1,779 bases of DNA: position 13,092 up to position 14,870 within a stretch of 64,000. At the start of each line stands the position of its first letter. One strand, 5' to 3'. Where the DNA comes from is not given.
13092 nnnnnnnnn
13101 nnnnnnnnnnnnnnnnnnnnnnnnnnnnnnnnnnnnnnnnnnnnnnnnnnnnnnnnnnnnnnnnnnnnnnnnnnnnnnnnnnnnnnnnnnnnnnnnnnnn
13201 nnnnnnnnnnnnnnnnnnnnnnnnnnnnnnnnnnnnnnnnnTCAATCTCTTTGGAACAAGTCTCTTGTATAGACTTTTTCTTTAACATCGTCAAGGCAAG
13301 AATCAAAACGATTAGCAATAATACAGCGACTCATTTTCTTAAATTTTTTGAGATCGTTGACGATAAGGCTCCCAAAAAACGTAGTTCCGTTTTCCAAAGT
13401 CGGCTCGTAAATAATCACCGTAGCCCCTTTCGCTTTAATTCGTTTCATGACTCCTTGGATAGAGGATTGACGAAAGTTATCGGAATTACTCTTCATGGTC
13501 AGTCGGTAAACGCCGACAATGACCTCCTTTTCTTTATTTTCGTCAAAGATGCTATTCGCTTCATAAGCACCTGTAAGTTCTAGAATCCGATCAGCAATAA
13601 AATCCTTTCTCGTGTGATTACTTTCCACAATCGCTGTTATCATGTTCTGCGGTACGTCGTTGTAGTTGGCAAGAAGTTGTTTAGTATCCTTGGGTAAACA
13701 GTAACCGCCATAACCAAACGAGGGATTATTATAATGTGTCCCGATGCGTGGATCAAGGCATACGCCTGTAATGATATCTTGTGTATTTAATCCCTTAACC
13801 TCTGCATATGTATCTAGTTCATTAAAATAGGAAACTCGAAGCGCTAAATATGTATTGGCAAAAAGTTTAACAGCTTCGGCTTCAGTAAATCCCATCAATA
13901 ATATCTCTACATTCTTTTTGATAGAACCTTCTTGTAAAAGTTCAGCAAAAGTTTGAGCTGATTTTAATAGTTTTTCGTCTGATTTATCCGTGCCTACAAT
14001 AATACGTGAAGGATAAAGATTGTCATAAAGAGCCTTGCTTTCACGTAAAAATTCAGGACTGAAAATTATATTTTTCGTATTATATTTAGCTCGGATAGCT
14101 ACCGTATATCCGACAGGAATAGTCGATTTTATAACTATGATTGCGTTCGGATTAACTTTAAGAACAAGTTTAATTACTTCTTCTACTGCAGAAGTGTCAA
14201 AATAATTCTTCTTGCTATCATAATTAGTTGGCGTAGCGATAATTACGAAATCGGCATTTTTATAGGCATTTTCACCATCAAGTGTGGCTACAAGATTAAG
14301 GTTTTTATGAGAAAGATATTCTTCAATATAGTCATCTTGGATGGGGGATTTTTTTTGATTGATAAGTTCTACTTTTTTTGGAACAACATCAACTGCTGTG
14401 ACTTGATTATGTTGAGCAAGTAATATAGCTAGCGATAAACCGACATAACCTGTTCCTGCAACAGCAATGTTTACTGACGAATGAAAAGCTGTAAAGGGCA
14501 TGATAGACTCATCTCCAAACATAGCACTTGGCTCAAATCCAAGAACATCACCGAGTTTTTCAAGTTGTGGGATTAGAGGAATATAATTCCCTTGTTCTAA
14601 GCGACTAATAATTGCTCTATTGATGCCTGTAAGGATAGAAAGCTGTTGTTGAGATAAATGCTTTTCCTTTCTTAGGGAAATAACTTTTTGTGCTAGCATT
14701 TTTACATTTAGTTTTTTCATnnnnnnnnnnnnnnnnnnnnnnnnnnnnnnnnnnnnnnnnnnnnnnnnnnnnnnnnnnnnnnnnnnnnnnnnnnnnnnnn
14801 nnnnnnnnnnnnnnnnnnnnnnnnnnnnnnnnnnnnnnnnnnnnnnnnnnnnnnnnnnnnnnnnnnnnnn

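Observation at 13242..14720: UDP-glucose 6-dehydrogenase carrying an in-frame N-terminal XRE-type HTH DNA-binding domain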

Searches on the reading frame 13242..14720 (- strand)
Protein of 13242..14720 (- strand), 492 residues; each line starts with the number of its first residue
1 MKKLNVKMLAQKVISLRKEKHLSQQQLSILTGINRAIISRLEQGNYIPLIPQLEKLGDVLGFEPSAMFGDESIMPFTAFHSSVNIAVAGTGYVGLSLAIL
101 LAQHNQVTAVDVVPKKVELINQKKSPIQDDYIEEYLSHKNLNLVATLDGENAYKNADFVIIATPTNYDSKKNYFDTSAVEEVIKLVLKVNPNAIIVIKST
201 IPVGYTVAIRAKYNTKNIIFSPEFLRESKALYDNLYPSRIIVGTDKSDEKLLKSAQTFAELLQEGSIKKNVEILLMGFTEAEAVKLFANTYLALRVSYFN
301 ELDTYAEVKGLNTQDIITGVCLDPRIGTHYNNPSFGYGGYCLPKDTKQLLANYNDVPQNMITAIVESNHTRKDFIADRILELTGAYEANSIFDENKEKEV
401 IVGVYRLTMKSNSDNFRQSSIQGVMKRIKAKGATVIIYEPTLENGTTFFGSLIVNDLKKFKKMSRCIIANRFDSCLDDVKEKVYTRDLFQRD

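Call 3: search_protein_families(library=pfam, proteins=[window:13242-14720:-], max_evalue=0.01)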
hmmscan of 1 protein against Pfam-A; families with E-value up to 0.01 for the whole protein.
window:13242-14720:- (492 aa): 15 families
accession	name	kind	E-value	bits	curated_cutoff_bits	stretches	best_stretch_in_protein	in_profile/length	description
PF03721.20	UDPG_MGDP_dh_N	-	3.2e-33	115.3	27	1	84-250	2-181/187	UDP-glucose/GDP-mannose dehydrogenase family, NAD binding domain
PF00984.24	UDPG_MGDP_dh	-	4.3e-27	94.5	25.4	1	280-369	2-93/94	UDP-glucose/GDP-mannose dehydrogenase family, central domain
PF03720.21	UDPG_MGDP_dh_C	-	2.8e-11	44.1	30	1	403-480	1-81/103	UDP-glucose/GDP-mannose dehydrogenase family, UDP binding domain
PF01381.28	HTH_3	-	8.8e-07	29.3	23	1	15-64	3-52/55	Helix-turn-helix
PF01210.29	NAD_Gly3P_dh_N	-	1.1e-06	29.2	23.1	1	84-167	1-81/158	NAD-dependent glycerol-3-phosphate dehydrogenase N-terminus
PF13560.12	HTH_31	-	1.3e-05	25.9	27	1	15-64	8-58/64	Helix-turn-helix domain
PF12844.13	HTH_19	-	1.3e-05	25.5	30.2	1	15-64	6-55/64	Helix-turn-helix domain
PF02737.24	3HCDH_N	-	5.7e-05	23.5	22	1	84-176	1-99/180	3-hydroxyacyl-CoA dehydrogenase, NAD binding domain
PF13443.12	HTH_26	-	0.00011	22.8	22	1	16-64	5-54/63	Cro/C1-type HTH DNA-binding domain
PF02558.23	ApbA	-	0.00063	19.8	22.2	1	85-166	1-77/150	Ketopantoate reductase PanE/ApbA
PF02254.24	TrkA_N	-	0.00068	20.4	23.8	1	85-137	1-50/116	TrkA-N domain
PF03807.23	F420_oxidored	-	0.00098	20.1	21.6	0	85-165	2-69/94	NADP oxidoreductase coenzyme F420-dependent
PF01118.30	Semialdhyde_dh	-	0.002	18.9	26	1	84-168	1-79/121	Semialdehyde dehydrogenase, NAD binding domain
PF03446.21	NAD_binding_2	-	0.0032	17.9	21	1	84-219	1-113/161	NAD binding domain of 6-phosphogluconate dehydrogenase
PF00056.29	Ldh_1_N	-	0.006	17.1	27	0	84-197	2-116/141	lactate/malate dehydrogenase, NAD binding domain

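Call 4: search_protein_families(library=ncbifam, proteins=[window:13242-14720:-], max_evalue=0.01)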
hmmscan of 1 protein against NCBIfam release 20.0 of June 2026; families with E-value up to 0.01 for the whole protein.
window:13242-14720:- (492 aa): 19 families
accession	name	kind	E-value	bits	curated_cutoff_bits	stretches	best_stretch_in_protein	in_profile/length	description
NF011631.0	PRK15057.1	equivalog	7.4e-170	565.2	757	1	84-492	2-388/388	UDP-glucose 6-dehydrogenase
TIGR03026.1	NDP-sugDHase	subfamily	7.3e-93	311.5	189.8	1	84-481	2-396/413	nucleotide sugar dehydrogenase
NF041297.1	UDPGDh_AglM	equivalog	6.9e-44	150.4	670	1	84-441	2-358/429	UDP-glucose 6-dehydrogenase AglM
NF047673.2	TeichurnBiosyTuaD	equivalog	4.1e-41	141.5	700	1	84-443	3-354/439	UDP-glucose 6-dehydrogenase TuaD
NF040825.1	UDPMaNacDH_Arch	equivalog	8.5e-31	107.2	750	1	84-444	2-353/418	UDP-N-acetyl-D-mannosamine dehydrogenase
NF008286.0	PRK11064.1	equivalog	3.2e-23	82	459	1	84-444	5-366/420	UDP-N-acetyl-D-mannosamine dehydrogenase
NF011729.0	PRK15182.1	equivalog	8.9e-08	31.3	592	1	82-443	6-358/425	Vi polysaccharide biosynthesis UDP-N-acetylglucosamine C-6 dehydrogenase TviB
TIGR03070.1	couple_hipB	subfamily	6e-07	29.3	71.65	1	7-63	1-57/58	type II toxin-antitoxin system Y4mF family antitoxin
NF041951.1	phage_RstR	subfamily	1.2e-06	28.7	80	1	9-60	3-54/108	RstR family transcriptional repressor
NF007257.0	PRK09706.1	subfamily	1.6e-06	28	101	1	5-92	2-90/135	transcriptional repressor DicA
NF007408.0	PRK09943.1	equivalog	2.9e-05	23.7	211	1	10-71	9-70/185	HTH-type transcriptional regulator PuuR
NF000942.0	PRK00094.1-4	subfamily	4.8e-05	22.7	257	1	83-167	3-84/334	NAD(P)H-dependent glycerol-3-phosphate dehydrogenase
TIGR03830.1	CxxCG_CxxCG_HTH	subfamily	5.7e-05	22.9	61.8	1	3-48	60-105/127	type II TA system antitoxin MqsA family protein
NF000941.0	PRK00094.1-3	equivalog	8e-05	22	423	1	84-166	3-82/336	NAD(P)H-dependent glycerol-3-phosphate dehydrogenase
NF006143.0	PRK08293.1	equivalog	0.00013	21.3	312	1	84-178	6-108/291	3-hydroxyacyl-CoA dehydrogenase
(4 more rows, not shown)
